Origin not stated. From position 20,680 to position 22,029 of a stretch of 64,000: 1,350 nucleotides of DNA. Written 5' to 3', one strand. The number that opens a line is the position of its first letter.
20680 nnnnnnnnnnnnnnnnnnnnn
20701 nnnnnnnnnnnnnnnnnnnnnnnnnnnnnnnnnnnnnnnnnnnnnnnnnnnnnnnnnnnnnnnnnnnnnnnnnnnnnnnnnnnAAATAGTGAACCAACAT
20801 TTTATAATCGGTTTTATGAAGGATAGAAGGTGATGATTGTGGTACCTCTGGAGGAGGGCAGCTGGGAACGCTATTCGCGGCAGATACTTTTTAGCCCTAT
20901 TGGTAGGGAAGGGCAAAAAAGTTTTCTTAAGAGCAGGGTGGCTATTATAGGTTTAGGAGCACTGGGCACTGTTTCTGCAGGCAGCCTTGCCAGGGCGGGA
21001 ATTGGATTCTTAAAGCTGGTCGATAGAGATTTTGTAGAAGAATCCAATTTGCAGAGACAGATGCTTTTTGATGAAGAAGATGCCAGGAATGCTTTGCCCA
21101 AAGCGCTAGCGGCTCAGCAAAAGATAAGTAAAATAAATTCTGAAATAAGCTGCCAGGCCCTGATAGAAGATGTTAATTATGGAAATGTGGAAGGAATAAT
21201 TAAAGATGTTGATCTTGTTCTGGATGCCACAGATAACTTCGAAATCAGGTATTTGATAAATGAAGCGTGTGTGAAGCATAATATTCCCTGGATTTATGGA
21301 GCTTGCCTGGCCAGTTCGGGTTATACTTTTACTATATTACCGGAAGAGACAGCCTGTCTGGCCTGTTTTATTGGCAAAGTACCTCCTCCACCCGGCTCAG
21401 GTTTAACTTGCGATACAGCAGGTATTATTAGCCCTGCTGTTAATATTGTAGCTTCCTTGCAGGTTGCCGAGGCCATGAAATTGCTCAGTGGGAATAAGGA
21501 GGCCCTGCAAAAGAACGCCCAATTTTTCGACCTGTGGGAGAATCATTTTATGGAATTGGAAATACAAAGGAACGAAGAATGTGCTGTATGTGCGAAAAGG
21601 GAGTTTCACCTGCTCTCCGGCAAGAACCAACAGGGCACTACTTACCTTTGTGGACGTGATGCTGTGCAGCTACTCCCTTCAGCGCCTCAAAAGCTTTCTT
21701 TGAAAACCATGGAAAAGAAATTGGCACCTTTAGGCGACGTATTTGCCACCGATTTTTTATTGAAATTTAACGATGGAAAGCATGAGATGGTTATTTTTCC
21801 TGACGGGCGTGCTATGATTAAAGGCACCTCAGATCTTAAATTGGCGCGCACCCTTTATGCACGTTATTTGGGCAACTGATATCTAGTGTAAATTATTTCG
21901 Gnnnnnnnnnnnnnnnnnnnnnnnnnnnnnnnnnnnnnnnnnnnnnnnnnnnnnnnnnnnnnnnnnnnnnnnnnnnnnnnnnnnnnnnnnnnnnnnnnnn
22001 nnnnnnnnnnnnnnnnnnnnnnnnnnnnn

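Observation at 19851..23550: cysK / ThiF-like E1 with novel C-terminal domain / cysteine desulfurase / 3-Cys Rrf2: a compact sulfur-mobilisation module lacking an obvious carrier protein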

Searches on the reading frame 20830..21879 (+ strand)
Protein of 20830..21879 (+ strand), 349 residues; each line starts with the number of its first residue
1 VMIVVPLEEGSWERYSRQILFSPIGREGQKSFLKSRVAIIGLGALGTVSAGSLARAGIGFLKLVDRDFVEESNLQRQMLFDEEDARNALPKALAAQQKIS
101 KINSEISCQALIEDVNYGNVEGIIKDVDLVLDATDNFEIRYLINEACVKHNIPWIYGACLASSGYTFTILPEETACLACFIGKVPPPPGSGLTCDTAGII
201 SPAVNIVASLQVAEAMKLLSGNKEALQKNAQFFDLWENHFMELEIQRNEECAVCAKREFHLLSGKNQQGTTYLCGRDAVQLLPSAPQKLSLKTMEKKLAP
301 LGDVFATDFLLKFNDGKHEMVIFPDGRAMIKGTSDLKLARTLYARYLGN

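Call 3: search_protein_families(library=pfam, proteins=[window:20830-21879:+], max_evalue=0.01)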
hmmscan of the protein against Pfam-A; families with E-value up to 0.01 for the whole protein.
window:20830-21879:+ (349 aa): 2 families
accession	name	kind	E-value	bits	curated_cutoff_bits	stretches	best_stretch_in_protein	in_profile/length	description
PF00899.27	ThiF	-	9.5e-72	241.4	28.1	1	15-252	1-237/238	ThiF family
PF02558.23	ApbA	-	0.0034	17.5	22.2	1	37-93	1-58/150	Ketopantoate reductase PanE/ApbA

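Call 4: search_protein_families(library=ncbifam, proteins=[window:20830-21879:+], max_evalue=0.01)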
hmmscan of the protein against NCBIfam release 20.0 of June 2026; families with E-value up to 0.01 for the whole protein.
window:20830-21879:+ (349 aa): 25 families
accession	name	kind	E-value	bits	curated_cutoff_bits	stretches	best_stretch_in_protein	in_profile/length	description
NF009123.0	PRK12475.1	subfamily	1.3e-121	406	510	1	13-348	3-338/338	MoeB/ThiF family adenylyltransferase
TIGR02356.1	adenyl_thiF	equivalog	1.1e-67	227.4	275.25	1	14-219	1-203/203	thiazole biosynthesis adenylyltransferase ThiF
NF006444.0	PRK08762.1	equivalog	2.6e-60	204.1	449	1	9-257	122-370/387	molybdopterin-synthase adenylyltransferase MoeB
NF004281.0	PRK05690.1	subfamily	3.7e-53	180.3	266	1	7-255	5-249/250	molybdopterin-synthase adenylyltransferase MoeB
NF047750.1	SAMPActivE1UbaA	equivalog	8.2e-52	176.2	450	1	7-262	5-256/270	SAMP-activating enzyme E1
TIGR02355.1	moeB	equivalog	6.3e-45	153.4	376.55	1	14-254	4-240/240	molybdopterin-synthase adenylyltransferase MoeB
NF006204.0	PRK08328.1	equivalog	8.4e-43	146.6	339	1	9-244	4-230/231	hypothetical protein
NF005902.0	PRK07878.1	equivalog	3.8e-42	144.6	647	1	12-252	20-261/392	adenylyltransferase/sulfurtransferase MoeZ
NF005646.0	PRK07411.1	equivalog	4e-42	144.7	633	1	7-256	11-257/390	molybdopterin-synthase adenylyltransferase MoeB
NF004111.0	PRK05600.1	equivalog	2.7e-31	109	437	1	5-225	12-232/371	ThiF family adenylyltransferase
NF006395.0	PRK08644.1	equivalog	1.2e-27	97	159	1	19-223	15-213/215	sulfur carrier protein ThiS adenylyltransferase ThiF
TIGR02354.1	thiF_fam2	equivalog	3.6e-23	82.5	152.2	1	32-149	19-133/200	thiamine biosynthesis protein ThiF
NF006077.0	PRK08223.1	equivalog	8.7e-20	70.9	266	1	24-169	18-163/296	hypothetical protein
NF058523.1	6A-MBL_cap2_3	equivalog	2.1e-14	53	320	1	33-169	297-431/665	anti-phage 6A-MBL system cap2_3 protein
TIGR01408.1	Ube1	subfamily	7.2e-14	50.5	750.05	1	14-174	401-566/1008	ubiquitin-activating enzyme E1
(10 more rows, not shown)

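Call 6: search_solved_structures(query=window:20830-21879:+, max_evalue=0.001, show_alignments=2)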
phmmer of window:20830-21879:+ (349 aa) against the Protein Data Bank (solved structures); distinct sequences matched with E-value up to 0.001: 63 (the best 60 are shown).
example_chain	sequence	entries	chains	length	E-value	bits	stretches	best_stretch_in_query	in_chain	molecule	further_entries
1zfn_A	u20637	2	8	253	5.2e-42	147.6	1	11-255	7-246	Adenylyltransferase thiF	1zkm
1zud_1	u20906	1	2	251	6e-42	147.4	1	11-255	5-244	Adenylyltransferase thiF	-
1jw9_B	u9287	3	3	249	1.4e-37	133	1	9-255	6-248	MOLYBDOPTERIN BIOSYNTHESIS MOEB PROTEIN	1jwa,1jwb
6yub_B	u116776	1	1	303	1.1e-28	103.8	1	10-223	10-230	Adenylyltransferase and sulfurtransferase uba4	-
6yub_A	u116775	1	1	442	2.7e-28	102.6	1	10-224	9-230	Adenylyltransferase and sulfurtransferase uba4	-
6z6s_DDD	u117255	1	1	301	5e-27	98.4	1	10-223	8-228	Adenylyltransferase and sulfurtransferase uba4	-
6yuc_D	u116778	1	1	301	5e-27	98.4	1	10-223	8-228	Adenylyltransferase and sulfurtransferase uba4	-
6nya_A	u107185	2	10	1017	8.4e-18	68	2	14-178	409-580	Ubiquitin-activating enzyme E1 1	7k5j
5l6h_A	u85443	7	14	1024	8.5e-18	68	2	14-178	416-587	Ubiquitin-activating enzyme E1 1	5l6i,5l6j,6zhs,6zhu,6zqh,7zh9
3cmm_A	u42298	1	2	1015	8.7e-18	68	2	14-178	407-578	Ubiquitin-activating enzyme E1 1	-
4nnj_A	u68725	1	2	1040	8.8e-18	68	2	14-178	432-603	Ubiquitin-activating enzyme E1 1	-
5tr4_A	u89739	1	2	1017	1.4e-17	67.3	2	14-178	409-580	Ubiquitin-activating enzyme E1 1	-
6h78_A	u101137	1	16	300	6.2e-17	65.2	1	16-200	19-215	Ubiquitin-like modifier-activating enzyme 5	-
6h77_A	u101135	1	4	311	7.1e-17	65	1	16-200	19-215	Ubiquitin-like modifier-activating enzyme 5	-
3guc_A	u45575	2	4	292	1.3e-16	64.1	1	36-200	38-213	Ubiquitin-like modifier-activating enzyme 5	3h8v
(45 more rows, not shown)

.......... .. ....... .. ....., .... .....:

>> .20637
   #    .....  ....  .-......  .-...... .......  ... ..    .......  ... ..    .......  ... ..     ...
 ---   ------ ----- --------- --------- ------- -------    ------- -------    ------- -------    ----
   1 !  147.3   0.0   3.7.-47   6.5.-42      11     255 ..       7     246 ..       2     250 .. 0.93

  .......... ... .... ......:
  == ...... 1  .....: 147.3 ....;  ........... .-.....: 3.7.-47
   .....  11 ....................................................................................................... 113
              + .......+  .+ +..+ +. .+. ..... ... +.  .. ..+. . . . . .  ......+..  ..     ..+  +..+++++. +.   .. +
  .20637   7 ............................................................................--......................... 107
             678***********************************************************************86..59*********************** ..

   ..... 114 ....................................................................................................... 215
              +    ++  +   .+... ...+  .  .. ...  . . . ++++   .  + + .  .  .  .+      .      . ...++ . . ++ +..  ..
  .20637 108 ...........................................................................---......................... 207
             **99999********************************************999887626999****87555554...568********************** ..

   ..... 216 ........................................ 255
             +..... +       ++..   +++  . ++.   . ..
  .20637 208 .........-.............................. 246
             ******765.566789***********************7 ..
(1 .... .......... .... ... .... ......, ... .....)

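Call 10: find_homologous_proteins(query=window:20830-21879:+, max_evalue=1e-10)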
Query window:20830-21879:+ (349 aa): 6705 proteins with E <= 1e-10 among 8000 candidates; the best 120 are listed.
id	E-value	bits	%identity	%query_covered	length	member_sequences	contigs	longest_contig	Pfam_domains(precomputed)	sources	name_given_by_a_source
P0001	4.0e-228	774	99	99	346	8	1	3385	PF00899.28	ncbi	-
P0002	2.1e-154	532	69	97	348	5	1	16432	PF00899.28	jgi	jgi:adenylyltransferase/sulfurtransferase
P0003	2.9e-152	525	69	97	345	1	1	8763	PF00899.28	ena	-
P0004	6.2e-152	524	69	97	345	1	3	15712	PF00899.28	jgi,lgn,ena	-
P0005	2.7e-151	522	68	97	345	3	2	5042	PF00899.28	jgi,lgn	-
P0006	1.9e-148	512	66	97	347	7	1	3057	PF00899.28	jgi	-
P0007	2.4e-146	506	66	97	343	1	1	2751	PF00899.28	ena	-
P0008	5.7e-145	501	66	97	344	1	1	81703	PF00899.28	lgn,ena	-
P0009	6.3e-145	501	66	97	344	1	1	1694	PF00899.28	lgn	-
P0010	2.4e-144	499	66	97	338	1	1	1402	PF00899.28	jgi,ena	-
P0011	3.3e-143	495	64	99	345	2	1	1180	PF00899.28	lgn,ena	-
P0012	2.3e-141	489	65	97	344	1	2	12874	PF00899.28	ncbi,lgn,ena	-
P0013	4.8e-139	481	63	99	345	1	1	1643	PF00899.28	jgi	jgi:molybdopterin-synthase adenylyltransferase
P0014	3.2e-137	475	64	97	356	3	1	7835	PF00899.28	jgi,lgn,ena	-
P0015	1.0e-136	474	62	97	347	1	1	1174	PF00899.28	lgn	-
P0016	2.9e-135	469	61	97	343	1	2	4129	PF00899.28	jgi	jgi:molybdopterin-synthase adenylyltransferase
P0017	3.9e-134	465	59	98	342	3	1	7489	PF00899.28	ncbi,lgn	-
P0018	9.3e-133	461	60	97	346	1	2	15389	PF00899.28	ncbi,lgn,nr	ncbi:MAG TPA: ThiF family adenylyltransferase [Candidatus Limnocylindrales bacterium]|nr:ThiF family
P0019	1.9e-129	450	58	97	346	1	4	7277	PF00899.28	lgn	-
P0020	2.3e-129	450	59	98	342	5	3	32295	PF00899.28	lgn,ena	-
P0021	3.7e-127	442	57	98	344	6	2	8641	PF00899.28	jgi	-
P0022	4.9e-126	439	57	96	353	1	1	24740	PF00899.28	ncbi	-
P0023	2.8e-125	436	59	96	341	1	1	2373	PF00899.28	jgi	-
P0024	8.0e-125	435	57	96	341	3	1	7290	PF00899.28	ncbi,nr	ncbi:MAG: ThiF family adenylyltransferase [Smithellaceae bacterium]|nr:ThiF family adenylyltransfera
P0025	5.3e-123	429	58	97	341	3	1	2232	PF00899.28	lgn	-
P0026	3.3e-122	426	58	96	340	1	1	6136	PF00899.28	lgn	-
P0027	6.2e-121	422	57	96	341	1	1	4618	PF00899.28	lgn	-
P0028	2.4e-120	420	54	99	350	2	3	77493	PF00899.28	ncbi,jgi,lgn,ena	-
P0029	2.3e-119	417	55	97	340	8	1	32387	PF00899.28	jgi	-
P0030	3.2e-119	416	55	97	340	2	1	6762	PF00899.28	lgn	-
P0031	1.5e-116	408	65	82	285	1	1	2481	PF00899.28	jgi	-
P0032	2.5e-116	407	57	96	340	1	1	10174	PF00899.28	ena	-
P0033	1.3e-115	404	54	96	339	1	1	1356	PF00899.28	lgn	-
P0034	8.2e-115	402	52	97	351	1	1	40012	PF00899.28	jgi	-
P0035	1.3e-114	401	52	97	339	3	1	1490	PF00899.28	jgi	jgi:molybdopterin-synthase adenylyltransferase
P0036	5.3e-114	399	51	96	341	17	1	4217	PF00899.28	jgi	jgi:molybdopterin/thiamine biosynthesis adenylyltransferase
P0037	1.9e-113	397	53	96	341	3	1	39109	PF00899.28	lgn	-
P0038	2.0e-113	397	52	96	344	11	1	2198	PF00899.28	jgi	jgi:molybdopterin-synthase adenylyltransferase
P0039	2.3e-113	397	51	96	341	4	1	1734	PF00899.28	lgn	-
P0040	4.8e-113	396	51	96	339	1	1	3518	PF00899.28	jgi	-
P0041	5.5e-113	396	50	97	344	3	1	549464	PF00899.28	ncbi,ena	-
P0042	9.9e-113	395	52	96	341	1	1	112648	PF00899.28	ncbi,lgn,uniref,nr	ncbi:ThiF family adenylyltransferase [Effusibacillus pohliae]|uniref:ThiF family adenylyltransferase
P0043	1.0e-112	395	51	96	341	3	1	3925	PF00899.28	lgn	-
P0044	1.2e-112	395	52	96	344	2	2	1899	PF00899.28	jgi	jgi:molybdopterin/thiamine biosynthesis adenylyltransferase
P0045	2.3e-112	394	51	96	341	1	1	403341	PF00899.28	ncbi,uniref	ncbi:ThiF family adenylyltransferase [Brevibacillus borstelensis]|uniref:ThiF family adenylyltransfe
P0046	2.4e-112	394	51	96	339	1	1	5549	PF00899.28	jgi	-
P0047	3.1e-112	393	52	97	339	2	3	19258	PF00899.28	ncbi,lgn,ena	-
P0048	3.3e-112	393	51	96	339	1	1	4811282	PF00899.28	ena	-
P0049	3.7e-112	393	53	96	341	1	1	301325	PF00899.28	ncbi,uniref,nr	ncbi:ThiF family adenylyltransferase [Brevibacillus dissolubilis]|uniref:ThiF family adenylyltransfe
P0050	4.2e-112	393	51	96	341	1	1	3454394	PF00899.28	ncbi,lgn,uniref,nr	ncbi:ThiF family adenylyltransferase [Effusibacillus dendaii]|uniref:Thiamine/molybdopterin biosynth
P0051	5.4e-112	393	51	96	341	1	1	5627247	PF00899.28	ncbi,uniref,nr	ncbi:ThiF family adenylyltransferase [Brevibacillus ruminantium]|uniref:ThiF family adenylyltransfer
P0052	5.6e-112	393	50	97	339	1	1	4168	PF00899.28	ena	-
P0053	8.7e-112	392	53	96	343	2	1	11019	PF00899.28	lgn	-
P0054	9.5e-112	392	50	98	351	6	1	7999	PF00899.28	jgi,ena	-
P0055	1.6e-111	391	51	97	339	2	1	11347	PF00899.28,PF01488.27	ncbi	ncbi:MAG: ThiF family adenylyltransferase [Pyrinomonadaceae bacterium]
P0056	2.8e-111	390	49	97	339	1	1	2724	PF00899.28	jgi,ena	-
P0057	2.8e-111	390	49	97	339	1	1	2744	PF00899.28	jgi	-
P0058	2.9e-111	390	51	97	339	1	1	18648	PF00899.28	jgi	-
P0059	3.2e-111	390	51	97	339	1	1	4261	PF00899.28,PF01488.27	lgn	-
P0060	3.4e-111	390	50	97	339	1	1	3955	PF00899.28,PF01488.27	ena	-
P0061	3.9e-111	390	50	96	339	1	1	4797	PF00899.28,PF01488.27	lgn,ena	-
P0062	3.9e-111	390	52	96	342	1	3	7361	PF00899.28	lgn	-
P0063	5.6e-111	389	51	97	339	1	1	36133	PF00899.28,PF01488.27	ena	-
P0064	5.7e-111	389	51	97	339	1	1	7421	PF00899.28,PF01488.27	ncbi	-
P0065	6.0e-111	389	49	97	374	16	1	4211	PF00899.28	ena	-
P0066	8.1e-111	389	50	96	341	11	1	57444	PF00899.28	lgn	-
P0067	9.3e-111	389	54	96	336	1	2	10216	PF00899.28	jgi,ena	jgi:adenylyltransferase/sulfurtransferase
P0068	9.4e-111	388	51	96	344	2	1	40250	PF00899.28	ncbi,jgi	jgi:molybdopterin/thiamine biosynthesis adenylyltransferase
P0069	9.5e-111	388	51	97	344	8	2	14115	PF00899.28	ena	-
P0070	9.8e-111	388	53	97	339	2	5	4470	PF00899.28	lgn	-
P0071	1.0e-110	388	50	96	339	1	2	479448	PF00899.28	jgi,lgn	-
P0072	1.4e-110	388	51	96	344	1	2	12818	PF00899.28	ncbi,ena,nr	ncbi:MAG: thiazole biosynthesis adenylyltransferase ThiF [Acidobacteria bacterium]|nr:thiazole biosy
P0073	1.8e-110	388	51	96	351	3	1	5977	PF00899.28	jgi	jgi:molybdopterin-synthase adenylyltransferase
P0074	2.0e-110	387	50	96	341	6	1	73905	PF00899.28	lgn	-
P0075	2.5e-110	387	52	96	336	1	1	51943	PF00899.28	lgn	-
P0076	2.5e-110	387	51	96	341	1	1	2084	PF00899.28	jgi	jgi:adenylyltransferase/sulfurtransferase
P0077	2.6e-110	387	49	97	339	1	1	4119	PF00899.28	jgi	-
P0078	2.9e-110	387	53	96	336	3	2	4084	PF00899.28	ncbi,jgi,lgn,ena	-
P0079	3.4e-110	387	50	96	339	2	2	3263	PF00899.28,PF01488.27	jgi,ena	jgi:adenylyltransferase/sulfurtransferase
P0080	3.5e-110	387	52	96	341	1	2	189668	PF00899.28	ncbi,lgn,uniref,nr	ncbi:ThiF family adenylyltransferase [Brevibacillus fulvus]|uniref:Adenylyltransferase/sulfurtransfe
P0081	3.5e-110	387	51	96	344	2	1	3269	PF00899.28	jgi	-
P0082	3.7e-110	387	50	97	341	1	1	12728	PF00899.28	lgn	-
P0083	3.8e-110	387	50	96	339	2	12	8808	PF00899.28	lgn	-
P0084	3.8e-110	386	52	96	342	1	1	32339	PF00899.28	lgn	-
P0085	3.8e-110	386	52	96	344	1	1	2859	PF00899.28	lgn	-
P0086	3.9e-110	386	51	96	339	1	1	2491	PF00899.28,PF01488.27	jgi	jgi:molybdopterin/thiamine biosynthesis adenylyltransferase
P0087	4.1e-110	386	51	96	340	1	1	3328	PF00899.28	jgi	jgi:adenylyltransferase/sulfurtransferase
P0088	4.2e-110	386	53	97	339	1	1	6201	PF00899.28,PF01488.27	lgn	-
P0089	4.3e-110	386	49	97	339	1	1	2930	PF00899.28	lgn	-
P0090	4.5e-110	386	51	96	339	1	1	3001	PF00899.28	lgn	-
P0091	4.9e-110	386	49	97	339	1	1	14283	PF00899.28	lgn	-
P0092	4.9e-110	386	51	97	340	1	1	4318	PF00899.28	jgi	-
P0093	5.2e-110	386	53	97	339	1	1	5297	PF00899.28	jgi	-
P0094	6.4e-110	386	51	96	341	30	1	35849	PF00899.28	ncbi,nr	ncbi:MAG: thiamine biosynthesis protein ThiF [Brevibacillus sp.]|nr:thiamine biosynthesis protein Th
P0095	6.7e-110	386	51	96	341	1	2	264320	PF00899.28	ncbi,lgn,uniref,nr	ncbi:ThiF family adenylyltransferase [Effusibacillus lacus]|uniref:Thiamine biosynthesis protein Thi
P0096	7.1e-110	386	51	96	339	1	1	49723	PF00899.28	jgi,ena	-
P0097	7.7e-110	385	51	96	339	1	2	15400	PF00899.28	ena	-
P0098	7.8e-110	385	51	97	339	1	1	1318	PF00899.28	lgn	-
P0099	7.9e-110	385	51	96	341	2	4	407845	PF00899.28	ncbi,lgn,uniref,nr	ncbi:molybdopterin-synthase adenylyltransferase [Brevibacillus reuszeri]|uniref:Molybdopterin-syntha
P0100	8.1e-110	385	51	97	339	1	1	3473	PF00899.28,PF01488.27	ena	-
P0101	8.2e-110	385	50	97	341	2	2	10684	PF00899.28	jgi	-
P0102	9.2e-110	385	50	97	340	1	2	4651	PF00899.28,PF03435.25,PF01488.27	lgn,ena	-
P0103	9.2e-110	385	51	96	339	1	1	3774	PF00899.28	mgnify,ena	mgnify:CR=1 FL=1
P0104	9.3e-110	385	51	96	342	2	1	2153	PF00899.28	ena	-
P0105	9.5e-110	385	52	96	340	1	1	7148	PF00899.28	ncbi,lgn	-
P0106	9.7e-110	385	51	96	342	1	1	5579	PF00899.28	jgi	-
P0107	9.8e-110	385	51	96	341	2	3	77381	PF00899.28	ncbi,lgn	-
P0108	9.8e-110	385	50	97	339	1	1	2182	PF00899.28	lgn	-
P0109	9.9e-110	385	50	96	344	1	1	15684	PF00899.28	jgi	jgi:molybdopterin-synthase adenylyltransferase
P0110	1.0e-109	385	53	96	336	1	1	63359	PF00899.28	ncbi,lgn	-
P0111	1.0e-109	385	51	96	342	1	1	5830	PF00899.28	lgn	-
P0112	1.1e-109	385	50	96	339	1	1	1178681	PF00899.28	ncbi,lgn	-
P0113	1.1e-109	385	53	96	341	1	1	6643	PF00899.28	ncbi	-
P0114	1.1e-109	385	51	96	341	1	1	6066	PF00899.28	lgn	-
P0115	1.2e-109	385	52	97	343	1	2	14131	PF00899.28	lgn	-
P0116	1.2e-109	385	50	97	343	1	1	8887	PF00899.28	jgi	jgi:molybdopterin-synthase adenylyltransferase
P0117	1.3e-109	385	54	96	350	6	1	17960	PF00899.28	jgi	-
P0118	1.3e-109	385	52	96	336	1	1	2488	PF00899.28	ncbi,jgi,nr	ncbi:MAG TPA: ThiF family adenylyltransferase [Planctomycetota bacterium]|jgi:adenylyltransferase/su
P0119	1.3e-109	385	49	96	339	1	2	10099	PF00899.28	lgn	-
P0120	1.4e-109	385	52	96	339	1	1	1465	PF00899.28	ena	-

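Call 11: find_encoding_contigs(protein=P0002, flank=8000, max_places=3)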
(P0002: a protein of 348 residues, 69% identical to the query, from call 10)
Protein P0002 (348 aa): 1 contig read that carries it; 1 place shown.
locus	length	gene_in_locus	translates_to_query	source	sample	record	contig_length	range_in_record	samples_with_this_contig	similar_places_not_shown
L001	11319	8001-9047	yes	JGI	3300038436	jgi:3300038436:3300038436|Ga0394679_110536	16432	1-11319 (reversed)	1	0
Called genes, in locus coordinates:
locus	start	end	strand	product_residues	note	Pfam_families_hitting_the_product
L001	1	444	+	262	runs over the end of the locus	PF01555:N6_N4_Mtase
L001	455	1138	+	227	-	PF03692:CxxCxxCC (weak)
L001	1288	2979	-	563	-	-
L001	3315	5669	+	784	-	PF00403:HMA, PF00122:E1-E2_ATPase, PF00702:Hydrolase, PF08282:Hydrolase_3 (faint)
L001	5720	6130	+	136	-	PF02583:Trns_repr_metal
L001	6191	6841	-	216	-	PF01206:TusA, PF02635:DsrE (weak)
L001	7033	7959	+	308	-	PF00291:PALP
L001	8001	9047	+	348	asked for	PF00899:ThiF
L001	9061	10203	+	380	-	PF00266:Aminotran_5, PF00155:Aminotran_1_2 (weak), PF01041:DegT_DnrJ_EryC1, PF01212:Beta_elim_lyase, PF01053:Cys_Met_Meta_PP (weak)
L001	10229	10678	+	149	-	PF02082:Rrf2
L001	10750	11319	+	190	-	?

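Call 12: find_encoding_contigs(protein=P0008, flank=8000, max_places=3)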
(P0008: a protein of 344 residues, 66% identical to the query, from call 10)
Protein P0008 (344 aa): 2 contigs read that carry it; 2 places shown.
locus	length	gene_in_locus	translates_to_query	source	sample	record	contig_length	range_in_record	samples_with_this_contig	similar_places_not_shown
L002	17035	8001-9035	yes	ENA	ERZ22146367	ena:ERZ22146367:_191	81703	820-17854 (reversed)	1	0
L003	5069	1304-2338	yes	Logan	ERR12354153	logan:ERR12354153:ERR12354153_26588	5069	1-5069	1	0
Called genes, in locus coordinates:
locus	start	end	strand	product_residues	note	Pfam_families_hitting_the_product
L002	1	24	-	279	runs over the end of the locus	PF00089:Trypsin (weak), PF13365:Trypsin_2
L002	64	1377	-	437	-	PF06779:MFS_4, PF07690:MFS_1, PF12832:MFS_1_like, PF06779:MFS_4, PF07690:MFS_1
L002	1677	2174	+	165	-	PF02915:Rubrerythrin, PF21349:RUBY_RBDX (weak)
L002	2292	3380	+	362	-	PF01758:SBF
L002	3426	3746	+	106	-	PF01022:HTH_5, PF12840:HTH_20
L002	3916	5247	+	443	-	PF01053:Cys_Met_Meta_PP, PF01041:DegT_DnrJ_EryC1 (weak)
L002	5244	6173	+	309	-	PF00291:PALP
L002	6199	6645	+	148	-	PF02082:Rrf2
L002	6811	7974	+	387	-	PF00561:Abhydrolase_1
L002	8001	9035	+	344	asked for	PF00899:ThiF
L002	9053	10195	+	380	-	PF00155:Aminotran_1_2, PF00266:Aminotran_5, PF01053:Cys_Met_Meta_PP (weak), PF01212:Beta_elim_lyase, PF01041:DegT_DnrJ_EryC1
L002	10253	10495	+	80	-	-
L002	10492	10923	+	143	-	PF01850:PIN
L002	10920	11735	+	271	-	PF02540:NAD_synthase, PF00733:Asn_synthase (weak), PF06508:QueC (weak)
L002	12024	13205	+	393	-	PF00266:Aminotran_5, PF01041:DegT_DnrJ_EryC1 (weak), PF01212:Beta_elim_lyase (weak)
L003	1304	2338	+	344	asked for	PF00899:ThiF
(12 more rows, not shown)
